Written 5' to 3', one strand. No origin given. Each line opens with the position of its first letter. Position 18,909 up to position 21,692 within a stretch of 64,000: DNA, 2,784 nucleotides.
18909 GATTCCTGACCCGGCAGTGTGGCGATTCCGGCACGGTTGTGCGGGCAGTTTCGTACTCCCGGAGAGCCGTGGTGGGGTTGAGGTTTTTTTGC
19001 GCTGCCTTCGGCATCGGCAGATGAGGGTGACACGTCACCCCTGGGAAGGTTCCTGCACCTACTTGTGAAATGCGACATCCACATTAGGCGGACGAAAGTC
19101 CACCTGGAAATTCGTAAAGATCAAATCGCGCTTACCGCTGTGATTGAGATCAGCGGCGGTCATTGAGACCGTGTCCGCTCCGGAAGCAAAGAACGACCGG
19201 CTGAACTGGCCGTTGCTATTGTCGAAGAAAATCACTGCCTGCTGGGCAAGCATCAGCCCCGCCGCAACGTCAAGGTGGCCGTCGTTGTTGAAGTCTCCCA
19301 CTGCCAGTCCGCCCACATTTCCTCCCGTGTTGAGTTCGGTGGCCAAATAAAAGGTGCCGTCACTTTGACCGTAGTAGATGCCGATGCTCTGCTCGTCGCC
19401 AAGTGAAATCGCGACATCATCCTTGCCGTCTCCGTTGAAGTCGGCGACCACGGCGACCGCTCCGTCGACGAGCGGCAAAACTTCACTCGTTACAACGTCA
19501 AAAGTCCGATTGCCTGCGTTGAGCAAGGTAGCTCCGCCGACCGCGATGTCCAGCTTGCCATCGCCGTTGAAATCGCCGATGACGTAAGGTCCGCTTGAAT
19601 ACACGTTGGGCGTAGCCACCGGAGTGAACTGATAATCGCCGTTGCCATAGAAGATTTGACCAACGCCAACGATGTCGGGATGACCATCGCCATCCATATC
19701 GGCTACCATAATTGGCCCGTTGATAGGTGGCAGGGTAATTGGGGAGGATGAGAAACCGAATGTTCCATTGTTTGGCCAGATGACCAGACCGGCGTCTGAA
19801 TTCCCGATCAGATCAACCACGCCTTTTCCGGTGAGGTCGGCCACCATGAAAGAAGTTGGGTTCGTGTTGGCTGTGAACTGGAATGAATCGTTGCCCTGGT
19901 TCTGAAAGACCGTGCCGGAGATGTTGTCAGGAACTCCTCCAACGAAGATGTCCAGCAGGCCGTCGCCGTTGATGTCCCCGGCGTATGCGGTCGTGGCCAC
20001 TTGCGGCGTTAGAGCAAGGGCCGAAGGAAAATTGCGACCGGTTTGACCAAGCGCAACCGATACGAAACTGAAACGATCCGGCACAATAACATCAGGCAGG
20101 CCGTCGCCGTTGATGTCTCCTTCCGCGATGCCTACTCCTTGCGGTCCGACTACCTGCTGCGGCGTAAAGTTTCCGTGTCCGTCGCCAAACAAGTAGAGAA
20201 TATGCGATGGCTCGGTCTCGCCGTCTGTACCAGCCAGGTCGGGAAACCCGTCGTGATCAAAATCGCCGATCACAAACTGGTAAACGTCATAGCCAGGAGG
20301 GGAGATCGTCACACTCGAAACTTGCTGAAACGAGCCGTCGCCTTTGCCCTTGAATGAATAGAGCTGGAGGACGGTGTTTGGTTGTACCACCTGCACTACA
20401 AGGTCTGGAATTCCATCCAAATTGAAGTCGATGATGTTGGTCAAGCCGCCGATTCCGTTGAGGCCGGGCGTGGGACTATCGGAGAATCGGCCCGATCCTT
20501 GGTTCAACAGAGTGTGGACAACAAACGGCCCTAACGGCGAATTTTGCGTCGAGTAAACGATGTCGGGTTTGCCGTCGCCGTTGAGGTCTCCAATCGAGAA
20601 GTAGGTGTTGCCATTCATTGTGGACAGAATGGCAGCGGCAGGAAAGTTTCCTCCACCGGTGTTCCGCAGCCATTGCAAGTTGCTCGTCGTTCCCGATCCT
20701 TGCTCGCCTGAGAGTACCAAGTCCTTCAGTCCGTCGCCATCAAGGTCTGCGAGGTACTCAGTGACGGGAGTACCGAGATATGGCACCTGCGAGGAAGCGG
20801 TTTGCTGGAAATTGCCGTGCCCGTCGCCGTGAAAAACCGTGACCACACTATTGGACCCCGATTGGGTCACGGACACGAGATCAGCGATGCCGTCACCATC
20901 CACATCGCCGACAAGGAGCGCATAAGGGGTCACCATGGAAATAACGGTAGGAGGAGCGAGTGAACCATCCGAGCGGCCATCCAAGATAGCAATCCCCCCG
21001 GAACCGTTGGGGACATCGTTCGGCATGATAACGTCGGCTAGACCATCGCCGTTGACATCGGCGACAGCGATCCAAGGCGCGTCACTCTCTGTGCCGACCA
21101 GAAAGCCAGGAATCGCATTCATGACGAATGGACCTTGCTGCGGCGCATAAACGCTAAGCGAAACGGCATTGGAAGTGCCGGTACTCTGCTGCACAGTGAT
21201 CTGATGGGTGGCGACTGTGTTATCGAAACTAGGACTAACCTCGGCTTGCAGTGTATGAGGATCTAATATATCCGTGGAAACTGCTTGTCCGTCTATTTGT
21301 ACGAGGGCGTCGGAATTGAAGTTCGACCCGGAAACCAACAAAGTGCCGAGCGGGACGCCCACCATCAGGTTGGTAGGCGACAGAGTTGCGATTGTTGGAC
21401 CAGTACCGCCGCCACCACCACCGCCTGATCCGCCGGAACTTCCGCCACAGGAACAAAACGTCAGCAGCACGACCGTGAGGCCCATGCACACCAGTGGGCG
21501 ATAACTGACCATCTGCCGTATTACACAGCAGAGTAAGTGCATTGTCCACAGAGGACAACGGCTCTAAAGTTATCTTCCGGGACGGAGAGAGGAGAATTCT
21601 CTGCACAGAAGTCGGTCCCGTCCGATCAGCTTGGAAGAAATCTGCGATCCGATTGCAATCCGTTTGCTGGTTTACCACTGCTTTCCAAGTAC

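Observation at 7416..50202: Three elements stacked at tRNA-Sec (selC), separated by nested direct repeats of the tRNA 3' end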

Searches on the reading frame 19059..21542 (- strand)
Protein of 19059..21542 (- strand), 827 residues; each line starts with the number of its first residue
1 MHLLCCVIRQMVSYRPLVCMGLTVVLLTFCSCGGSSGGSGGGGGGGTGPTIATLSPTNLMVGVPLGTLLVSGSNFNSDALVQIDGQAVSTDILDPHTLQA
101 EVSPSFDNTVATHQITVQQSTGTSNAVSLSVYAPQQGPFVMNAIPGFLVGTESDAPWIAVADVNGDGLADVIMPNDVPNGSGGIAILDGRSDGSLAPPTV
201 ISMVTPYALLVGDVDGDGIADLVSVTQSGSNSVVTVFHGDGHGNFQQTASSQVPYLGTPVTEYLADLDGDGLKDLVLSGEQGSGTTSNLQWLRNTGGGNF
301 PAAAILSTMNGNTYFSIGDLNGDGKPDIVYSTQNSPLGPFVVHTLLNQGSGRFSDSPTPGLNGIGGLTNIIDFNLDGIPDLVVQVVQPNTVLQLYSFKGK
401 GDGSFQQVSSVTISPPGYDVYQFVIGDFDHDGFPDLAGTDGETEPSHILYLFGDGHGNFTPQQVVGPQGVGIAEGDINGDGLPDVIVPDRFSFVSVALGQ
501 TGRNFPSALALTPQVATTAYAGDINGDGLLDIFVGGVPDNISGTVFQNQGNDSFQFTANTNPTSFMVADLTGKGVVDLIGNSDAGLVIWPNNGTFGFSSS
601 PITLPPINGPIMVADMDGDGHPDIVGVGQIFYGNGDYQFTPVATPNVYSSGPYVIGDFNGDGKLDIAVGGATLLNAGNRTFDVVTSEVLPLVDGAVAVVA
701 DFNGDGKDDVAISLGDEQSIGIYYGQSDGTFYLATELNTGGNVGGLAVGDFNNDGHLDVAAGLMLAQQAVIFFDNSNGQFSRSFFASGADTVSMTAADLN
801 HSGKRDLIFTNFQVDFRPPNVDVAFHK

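Call 10: search_protein_families(library=pfam, proteins=[window:19059-21542:-], max_evalue=0.01)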
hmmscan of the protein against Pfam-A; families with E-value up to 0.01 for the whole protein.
window:19059-21542:- (827 aa): 3 families
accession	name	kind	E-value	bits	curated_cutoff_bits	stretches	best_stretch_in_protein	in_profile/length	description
PF13517.12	FG-GAP_3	-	1.4e-76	253.4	26.9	12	701-760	1-60/61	FG-GAP-like repeat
PF01839.29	FG-GAP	-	3.4e-41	138.9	22.1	6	695-713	4-21/37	FG-GAP repeat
PF16743.10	PliI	-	0.00035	20.7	27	0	316-341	63-88/123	Periplasmic lysozyme inhibitor of I-type lysozyme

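Call 73: search_protein_families(library=ncbifam, proteins=[window:19059-21542:-], max_evalue=0.001)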
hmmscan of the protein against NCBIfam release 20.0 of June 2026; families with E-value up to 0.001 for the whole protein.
window:19059-21542:- (827 aa): 4 families
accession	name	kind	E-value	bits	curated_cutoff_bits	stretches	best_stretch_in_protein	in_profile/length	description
NF047539.1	XAC2610_fam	domain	1.1e-21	77.1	35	0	698-742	2-51/89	XAC2610-related protein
NF058597.1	CoaZ_rpt_PGGG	domain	1.5e-13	50.6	30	1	48-131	2-88/88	choice-of-anchor Z repeating domain-containing protein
NF052323.1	T9SSA_dep_M6i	equivalog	9.4e-06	23.8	600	0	549-628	773-856/1043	T9SS-dependent M6-like inactivated metalloprotease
NF040734.1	CC-COOH_SaoC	equivalog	0.0007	19.4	80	0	212-282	53-121/148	Cys-Cys-COOH (seleno)protein SaoC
